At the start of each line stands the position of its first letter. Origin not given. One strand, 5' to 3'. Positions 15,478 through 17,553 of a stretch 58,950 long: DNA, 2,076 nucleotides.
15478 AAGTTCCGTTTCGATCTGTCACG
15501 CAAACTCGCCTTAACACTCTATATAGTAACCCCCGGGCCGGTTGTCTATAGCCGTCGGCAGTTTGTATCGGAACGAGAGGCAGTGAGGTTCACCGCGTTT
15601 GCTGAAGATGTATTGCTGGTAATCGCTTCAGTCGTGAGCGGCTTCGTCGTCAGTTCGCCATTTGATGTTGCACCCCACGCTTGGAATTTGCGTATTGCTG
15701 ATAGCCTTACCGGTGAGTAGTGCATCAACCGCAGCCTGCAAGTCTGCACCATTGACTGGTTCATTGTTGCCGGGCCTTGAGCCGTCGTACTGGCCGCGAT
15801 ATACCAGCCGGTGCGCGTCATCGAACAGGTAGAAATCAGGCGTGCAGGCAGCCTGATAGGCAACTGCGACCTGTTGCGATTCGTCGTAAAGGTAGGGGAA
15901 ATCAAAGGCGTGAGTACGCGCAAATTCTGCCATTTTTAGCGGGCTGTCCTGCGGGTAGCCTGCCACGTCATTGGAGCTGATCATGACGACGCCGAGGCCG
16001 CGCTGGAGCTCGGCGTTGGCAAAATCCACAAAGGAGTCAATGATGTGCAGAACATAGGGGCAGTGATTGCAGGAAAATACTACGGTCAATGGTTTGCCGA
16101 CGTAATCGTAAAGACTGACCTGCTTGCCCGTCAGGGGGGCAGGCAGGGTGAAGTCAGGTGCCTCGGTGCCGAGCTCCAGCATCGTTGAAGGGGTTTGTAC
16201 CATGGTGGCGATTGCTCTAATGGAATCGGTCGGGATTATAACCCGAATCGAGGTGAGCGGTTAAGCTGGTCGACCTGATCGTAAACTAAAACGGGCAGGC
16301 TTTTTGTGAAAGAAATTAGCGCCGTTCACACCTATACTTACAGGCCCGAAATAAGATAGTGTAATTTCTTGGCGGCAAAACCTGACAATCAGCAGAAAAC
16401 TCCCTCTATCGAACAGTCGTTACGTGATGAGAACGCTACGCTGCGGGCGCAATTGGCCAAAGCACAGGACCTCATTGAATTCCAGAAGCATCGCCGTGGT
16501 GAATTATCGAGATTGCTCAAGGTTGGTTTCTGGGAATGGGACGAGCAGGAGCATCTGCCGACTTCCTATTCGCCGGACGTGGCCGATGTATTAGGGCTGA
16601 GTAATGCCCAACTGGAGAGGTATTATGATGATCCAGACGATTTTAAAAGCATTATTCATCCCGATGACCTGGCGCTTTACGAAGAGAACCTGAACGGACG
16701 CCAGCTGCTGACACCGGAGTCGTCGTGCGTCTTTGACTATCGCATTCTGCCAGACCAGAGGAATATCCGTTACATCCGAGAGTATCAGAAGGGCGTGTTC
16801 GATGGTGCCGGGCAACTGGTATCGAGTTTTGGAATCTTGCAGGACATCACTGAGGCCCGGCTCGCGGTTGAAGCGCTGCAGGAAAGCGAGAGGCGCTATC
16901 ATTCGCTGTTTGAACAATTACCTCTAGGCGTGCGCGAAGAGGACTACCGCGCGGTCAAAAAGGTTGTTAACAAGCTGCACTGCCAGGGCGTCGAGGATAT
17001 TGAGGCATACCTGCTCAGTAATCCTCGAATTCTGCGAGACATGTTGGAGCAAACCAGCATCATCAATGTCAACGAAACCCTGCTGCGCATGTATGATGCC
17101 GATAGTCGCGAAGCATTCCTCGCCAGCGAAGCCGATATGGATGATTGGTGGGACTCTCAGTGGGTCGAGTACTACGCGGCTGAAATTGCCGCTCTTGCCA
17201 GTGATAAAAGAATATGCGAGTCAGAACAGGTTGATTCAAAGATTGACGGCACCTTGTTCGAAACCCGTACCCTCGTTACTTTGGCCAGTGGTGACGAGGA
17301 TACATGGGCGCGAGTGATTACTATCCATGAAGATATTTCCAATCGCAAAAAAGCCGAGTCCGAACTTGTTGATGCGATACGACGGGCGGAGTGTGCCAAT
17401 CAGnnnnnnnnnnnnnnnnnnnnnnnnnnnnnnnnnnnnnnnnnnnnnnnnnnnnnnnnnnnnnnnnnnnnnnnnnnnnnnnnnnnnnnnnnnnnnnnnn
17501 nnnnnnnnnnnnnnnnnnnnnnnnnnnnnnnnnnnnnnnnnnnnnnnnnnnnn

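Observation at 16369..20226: A complete four-step phosphorelay plus c-di-GMP phosphodiesterase output in one soluble polypeptide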

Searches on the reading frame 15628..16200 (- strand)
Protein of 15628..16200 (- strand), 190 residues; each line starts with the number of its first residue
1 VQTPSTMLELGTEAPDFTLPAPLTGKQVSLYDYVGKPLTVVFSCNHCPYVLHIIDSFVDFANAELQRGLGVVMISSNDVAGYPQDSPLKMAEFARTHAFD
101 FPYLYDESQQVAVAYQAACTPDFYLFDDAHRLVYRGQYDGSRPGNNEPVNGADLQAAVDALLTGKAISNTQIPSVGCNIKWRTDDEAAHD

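Call 28: search_protein_families(library=pfam, proteins=[window:15628-16200:-], max_evalue=0.001)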
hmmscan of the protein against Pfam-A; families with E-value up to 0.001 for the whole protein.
window:15628-16200:- (190 aa): 2 families
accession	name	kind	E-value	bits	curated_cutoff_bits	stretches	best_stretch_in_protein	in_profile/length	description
PF00578.27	AhpC-TSA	-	4.9e-19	68.9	26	1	11-134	2-123/124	AhpC/TSA family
PF08534.16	Redoxin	-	7.9e-15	55.4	26.6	1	11-142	3-138/148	Redoxin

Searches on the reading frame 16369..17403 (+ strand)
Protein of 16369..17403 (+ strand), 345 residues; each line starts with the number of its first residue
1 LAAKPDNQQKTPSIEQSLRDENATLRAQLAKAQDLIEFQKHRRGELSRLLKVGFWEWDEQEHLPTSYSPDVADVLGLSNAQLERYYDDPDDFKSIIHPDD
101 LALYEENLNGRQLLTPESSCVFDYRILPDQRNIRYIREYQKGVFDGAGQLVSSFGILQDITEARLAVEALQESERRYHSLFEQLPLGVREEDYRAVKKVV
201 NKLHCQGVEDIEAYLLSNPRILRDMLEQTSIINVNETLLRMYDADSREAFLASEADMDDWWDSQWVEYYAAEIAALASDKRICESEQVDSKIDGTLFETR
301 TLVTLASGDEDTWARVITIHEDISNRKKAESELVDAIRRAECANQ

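Call 51: predict_structure(alignment_id=A1)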
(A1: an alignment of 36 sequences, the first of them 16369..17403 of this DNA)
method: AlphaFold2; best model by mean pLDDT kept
length: 345 residues; sequences in the alignment: 36
mean_pLDDT: 89.4   pTM: 0.59
mean pLDDT of the five models: 89.4, 88.4, 87.9, 85.6, 85.3
residues with pLDDT >= 90: 225; 70-90: 108; 50-70: 4; < 50: 8
segments of 3 or more residues with pLDDT < 50: 1-4, 7-10
pLDDT, mean of each block of 10 residues (from residue 1): 46 76 92 91 88 92 89 91 88 92 89 81 91 92 89 94 89 81 91 97 95 96 94 94 93 85 90 94 93 91 93 95 93 93 90
secondary structure, 60 per line:
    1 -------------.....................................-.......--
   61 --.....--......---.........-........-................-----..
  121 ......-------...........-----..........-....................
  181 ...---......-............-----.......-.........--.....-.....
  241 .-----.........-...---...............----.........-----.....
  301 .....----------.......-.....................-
elements in order: H14-50 E52-58 E63-67 H70-75 H79-87 H89-95 H98-113 E119-126 E134-144 E150-159 H161-183 E187-192 H194-205 H211-217 H219-227 E230-234 H236-241 H247-255 H263-277 E282-290 E296-305 E316-322 H324-344
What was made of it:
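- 16408..16518 (+): N-terminal long helix, residues 14-50, probably a coiled coil. AlphaFold2 model, helix H14-50 (call 51).
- Checked: It gives a coiled coil at 14-50, PAS1 at 52-159 and PAS2 at 187-322 (call 51).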

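Call 56: fold_search(model_id=the predicted structure, library=pdb)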
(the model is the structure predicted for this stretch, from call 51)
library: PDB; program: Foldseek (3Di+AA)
matches with E <= 10: 1182; with E <= 0.001: 367
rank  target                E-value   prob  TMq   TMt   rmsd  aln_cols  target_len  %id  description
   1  8js6_E                4.1e-13  1.00  0.55  0.73   4.5       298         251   17  Dimeric PAS domains of oxygen sensor FixL in complex with cyanide-bound ferric heme (released 2024-06-26)
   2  8js5_G                5.3e-13  1.00  0.55  0.73   4.6       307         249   16  Dimeric PAS domains of oxygen sensor FixL with ferric unliganded heme (released 2024-06-26)
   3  8js5_B                6.3e-13  1.00  0.58  0.76   4.4       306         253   16  Dimeric PAS domains of oxygen sensor FixL with ferric unliganded heme (released 2024-06-26)
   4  8js6_C                9.6e-13  1.00  0.56  0.74   4.3       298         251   16  Dimeric PAS domains of oxygen sensor FixL in complex with cyanide-bound ferric heme (released 2024-06-26)
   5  8js5_A                3.8e-12  1.00  0.57  0.76   4.3       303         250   15  Dimeric PAS domains of oxygen sensor FixL with ferric unliganded heme (released 2024-06-26)
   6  8js5_C                9.5e-12  1.00  0.55  0.73   4.3       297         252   17  Dimeric PAS domains of oxygen sensor FixL with ferric unliganded heme (released 2024-06-26)
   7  8js5_F                5.4e-11  1.00  0.53  0.71   4.8       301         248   16  Dimeric PAS domains of oxygen sensor FixL with ferric unliganded heme (released 2024-06-26)
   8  6hmj_D                1.9e-10  1.00  0.28  0.28  26.6       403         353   11  Structure of an RNA-binding Light-Oxygen-Voltage Receptor (released 2019-08-28)
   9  9cdr_A                3.5e-10  1.00  0.43  0.22   7.1       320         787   11  DosP Apo straight form (released 2024-11-20)
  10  6hmj_B                7.7e-10  1.00  0.28  0.27  25.5       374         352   12  Structure of an RNA-binding Light-Oxygen-Voltage Receptor (released 2019-08-28)
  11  9cmf_A                8.2e-10  1.00  0.49  0.24   5.8       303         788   12  Substrate bound DosP (released 2024-11-20)
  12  6pps_A                1.3e-09  1.00  0.30  0.38   9.2       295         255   10  A blue light illuminated LOV-PAS construct from the LOV-HK sensory protein from Brucella abortus (construct 15-273) (released 2020-07-15)
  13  6hmj_A                1.4e-09  1.00  0.28  0.27  25.7       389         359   13  Structure of an RNA-binding Light-Oxygen-Voltage Receptor (released 2019-08-28)
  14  6pps_B                1.8e-09  1.00  0.26  0.34  11.1       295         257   10  A blue light illuminated LOV-PAS construct from the LOV-HK sensory protein from Brucella abortus (construct 15-273) (released 2020-07-15)
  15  6ph4_B                1.9e-09  1.00  0.36  0.28  16.5       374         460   12  Full length LOV-PAS-HK construct from the LOV-HK sensory protein from Brucella abortus (light-adapted, construct 15-48 (released 2020-12-30)
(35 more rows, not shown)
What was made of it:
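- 16927..17334 (+): PAS2-like domain, residues 187-322, with a helical insert. W260, W261, W265 and W313 are invariant. Found by the model (pLDDT above 90) and Foldseek (calls 51, 56).
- Closest known: Tandem PAS sensor of FixL. Same: Best structural match to the N-terminal 345 aa: about 300 aligned columns, target TM-score 0.73-0.76 (call 56).
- Checked: Its best Foldseek matches are the tandem PAS domains of FixL, 8JS5/8JS6, with E about 1e-13 and target TM-score 0.73-0.76 (call 56).
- The tandem PAS fold is predicted with high confidence (calls 51, 56).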
